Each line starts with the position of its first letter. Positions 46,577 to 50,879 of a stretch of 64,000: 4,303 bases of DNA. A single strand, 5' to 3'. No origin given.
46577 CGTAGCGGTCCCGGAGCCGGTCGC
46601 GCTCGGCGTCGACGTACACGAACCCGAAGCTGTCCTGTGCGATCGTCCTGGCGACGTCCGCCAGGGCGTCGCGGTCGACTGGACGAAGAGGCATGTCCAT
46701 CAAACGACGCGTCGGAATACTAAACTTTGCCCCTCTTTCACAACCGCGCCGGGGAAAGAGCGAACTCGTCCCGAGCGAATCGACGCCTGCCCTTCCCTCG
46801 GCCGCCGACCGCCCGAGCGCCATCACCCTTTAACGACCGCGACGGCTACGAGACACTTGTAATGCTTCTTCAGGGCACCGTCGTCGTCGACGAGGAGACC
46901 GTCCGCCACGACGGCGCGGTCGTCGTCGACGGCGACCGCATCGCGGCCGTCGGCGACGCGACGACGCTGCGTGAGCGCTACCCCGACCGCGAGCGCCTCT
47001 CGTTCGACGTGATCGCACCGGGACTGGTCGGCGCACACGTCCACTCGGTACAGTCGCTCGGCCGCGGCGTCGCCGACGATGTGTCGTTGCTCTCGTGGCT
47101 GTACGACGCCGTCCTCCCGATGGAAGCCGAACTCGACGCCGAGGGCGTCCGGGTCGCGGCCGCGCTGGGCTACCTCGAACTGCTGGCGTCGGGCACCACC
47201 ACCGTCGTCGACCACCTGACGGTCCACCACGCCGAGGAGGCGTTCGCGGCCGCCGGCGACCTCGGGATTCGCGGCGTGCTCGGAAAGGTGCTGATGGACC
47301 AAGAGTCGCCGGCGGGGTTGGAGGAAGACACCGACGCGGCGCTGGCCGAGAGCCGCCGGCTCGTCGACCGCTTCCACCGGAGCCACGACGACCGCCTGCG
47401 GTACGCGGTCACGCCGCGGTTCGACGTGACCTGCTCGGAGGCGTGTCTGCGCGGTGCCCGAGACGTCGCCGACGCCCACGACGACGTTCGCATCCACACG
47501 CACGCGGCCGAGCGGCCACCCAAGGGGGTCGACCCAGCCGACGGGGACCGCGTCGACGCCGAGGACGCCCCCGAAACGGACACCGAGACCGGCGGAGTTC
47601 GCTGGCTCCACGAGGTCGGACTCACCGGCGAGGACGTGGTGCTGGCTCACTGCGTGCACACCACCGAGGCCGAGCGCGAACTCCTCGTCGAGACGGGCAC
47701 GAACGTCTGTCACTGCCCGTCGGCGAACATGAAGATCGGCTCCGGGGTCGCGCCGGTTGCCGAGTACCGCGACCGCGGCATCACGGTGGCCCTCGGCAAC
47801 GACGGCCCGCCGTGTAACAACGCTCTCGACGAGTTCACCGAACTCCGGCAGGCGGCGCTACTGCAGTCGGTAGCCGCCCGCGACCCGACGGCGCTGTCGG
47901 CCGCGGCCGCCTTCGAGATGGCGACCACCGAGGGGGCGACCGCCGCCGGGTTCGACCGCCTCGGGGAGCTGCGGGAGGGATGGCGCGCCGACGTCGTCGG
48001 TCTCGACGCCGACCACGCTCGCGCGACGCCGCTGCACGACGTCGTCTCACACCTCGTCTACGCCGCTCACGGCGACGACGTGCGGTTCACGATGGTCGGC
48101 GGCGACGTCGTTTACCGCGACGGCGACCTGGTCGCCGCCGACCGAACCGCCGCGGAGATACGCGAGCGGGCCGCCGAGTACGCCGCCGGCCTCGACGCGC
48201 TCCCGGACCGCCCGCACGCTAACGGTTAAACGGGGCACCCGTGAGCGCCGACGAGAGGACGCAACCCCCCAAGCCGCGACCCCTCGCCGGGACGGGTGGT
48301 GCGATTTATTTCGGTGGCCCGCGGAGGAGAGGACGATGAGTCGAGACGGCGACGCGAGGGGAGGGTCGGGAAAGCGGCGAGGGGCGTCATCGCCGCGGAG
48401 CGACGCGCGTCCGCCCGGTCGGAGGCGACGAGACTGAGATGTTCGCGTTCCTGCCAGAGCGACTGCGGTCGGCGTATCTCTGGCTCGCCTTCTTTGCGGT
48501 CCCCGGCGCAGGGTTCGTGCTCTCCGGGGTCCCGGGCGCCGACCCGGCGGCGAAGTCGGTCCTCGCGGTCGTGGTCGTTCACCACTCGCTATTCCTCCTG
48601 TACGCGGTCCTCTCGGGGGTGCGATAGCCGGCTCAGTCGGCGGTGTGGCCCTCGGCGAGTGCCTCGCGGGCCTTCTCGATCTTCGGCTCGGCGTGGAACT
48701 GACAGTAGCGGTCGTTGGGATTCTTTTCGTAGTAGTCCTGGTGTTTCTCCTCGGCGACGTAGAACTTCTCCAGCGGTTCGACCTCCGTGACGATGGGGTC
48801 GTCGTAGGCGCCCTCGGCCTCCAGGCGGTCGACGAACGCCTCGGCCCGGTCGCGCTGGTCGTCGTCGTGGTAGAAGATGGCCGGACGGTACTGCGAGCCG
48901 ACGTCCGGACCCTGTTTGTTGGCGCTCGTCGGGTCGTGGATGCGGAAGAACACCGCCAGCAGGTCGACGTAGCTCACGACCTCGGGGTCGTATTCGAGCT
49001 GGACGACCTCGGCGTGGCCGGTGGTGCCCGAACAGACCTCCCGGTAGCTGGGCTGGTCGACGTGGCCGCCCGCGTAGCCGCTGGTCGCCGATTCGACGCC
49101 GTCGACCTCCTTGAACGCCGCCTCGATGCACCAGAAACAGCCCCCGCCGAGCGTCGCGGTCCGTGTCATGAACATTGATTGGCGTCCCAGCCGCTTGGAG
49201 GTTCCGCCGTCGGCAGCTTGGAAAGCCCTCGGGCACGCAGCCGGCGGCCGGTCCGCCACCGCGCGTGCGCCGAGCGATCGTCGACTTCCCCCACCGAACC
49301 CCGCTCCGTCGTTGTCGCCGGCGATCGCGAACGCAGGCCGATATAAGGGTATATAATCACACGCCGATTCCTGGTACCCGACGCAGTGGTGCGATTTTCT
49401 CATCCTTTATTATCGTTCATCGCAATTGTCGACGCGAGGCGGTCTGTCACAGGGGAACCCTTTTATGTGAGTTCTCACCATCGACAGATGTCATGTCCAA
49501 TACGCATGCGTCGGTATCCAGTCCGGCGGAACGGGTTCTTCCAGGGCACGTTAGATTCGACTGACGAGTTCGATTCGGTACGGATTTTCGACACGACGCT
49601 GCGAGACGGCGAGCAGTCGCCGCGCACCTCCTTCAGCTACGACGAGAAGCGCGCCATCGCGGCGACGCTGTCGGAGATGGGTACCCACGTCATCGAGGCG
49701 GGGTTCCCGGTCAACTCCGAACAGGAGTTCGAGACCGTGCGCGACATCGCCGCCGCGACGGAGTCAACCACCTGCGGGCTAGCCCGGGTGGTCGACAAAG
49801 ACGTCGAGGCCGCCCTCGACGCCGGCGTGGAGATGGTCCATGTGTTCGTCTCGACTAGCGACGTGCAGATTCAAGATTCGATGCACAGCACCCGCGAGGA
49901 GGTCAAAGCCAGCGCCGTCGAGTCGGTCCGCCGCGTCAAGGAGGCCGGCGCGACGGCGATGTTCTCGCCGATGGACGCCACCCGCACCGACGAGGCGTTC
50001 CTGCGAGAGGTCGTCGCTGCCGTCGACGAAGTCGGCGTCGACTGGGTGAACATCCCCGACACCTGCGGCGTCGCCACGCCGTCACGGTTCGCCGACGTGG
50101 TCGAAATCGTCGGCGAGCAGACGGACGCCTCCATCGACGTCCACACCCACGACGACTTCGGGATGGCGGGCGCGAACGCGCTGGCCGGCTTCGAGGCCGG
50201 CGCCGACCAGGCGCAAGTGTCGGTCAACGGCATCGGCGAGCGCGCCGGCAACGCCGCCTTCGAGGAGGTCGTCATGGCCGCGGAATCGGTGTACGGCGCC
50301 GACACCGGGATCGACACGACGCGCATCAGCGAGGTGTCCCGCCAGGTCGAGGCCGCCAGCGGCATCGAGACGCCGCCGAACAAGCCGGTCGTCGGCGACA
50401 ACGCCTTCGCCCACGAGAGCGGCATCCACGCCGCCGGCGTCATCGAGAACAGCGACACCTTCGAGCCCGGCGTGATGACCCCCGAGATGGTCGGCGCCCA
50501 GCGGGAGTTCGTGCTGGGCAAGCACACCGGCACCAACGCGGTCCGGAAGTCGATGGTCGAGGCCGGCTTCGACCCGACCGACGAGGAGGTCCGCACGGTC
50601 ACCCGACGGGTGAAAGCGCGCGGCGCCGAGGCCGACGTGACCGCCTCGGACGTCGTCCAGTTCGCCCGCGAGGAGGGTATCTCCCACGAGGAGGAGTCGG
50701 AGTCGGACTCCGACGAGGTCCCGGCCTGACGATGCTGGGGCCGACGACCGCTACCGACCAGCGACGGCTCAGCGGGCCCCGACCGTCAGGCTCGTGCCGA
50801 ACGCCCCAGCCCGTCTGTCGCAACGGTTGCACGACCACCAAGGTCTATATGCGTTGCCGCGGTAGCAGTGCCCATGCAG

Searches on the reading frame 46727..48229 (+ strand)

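Call 83: search_protein_families(library=pfam, proteins=[window:46727-48229:+], max_evalue=0.001)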
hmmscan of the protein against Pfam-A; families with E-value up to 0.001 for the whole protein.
window:46727-48229:+ (500 aa): 2 families
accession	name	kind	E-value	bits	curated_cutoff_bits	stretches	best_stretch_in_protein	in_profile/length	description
PF01979.26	Amidohydro_1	-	2.5e-58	198.4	25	1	96-462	2-345/345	Amidohydrolase family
PF22039.1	HUTI_composite_bact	-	3.7e-10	39.7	25.5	1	63-87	1-25/26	Imidazolonepropionase-like composite domain, bacteria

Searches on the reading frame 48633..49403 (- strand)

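Call 83: search_protein_families(library=pfam, proteins=[window:48633-49403:-], max_evalue=0.001)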
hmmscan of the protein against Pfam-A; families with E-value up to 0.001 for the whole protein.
window:48633-49403:- (256 aa): 1 family
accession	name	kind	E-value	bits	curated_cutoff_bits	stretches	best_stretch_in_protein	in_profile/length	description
PF01625.27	PMSR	-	6.6e-68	228.2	23.7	1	82-235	1-153/153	Peptide methionine sulfoxide reductase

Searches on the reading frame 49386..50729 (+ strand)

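Call 83: search_protein_families(library=pfam, proteins=[window:49386-50729:+], max_evalue=0.001)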
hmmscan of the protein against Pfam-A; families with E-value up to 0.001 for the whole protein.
window:49386-50729:+ (447 aa): 2 families
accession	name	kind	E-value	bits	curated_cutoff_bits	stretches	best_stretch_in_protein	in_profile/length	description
PF00682.25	HMGL-like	-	7e-81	271.9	29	1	65-321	2-260/260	HMGL-like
PF22617.1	HCS_D2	-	1.1e-22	80.6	27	1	335-413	1-78/82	Homocitrate synthase post-HMGL domain-like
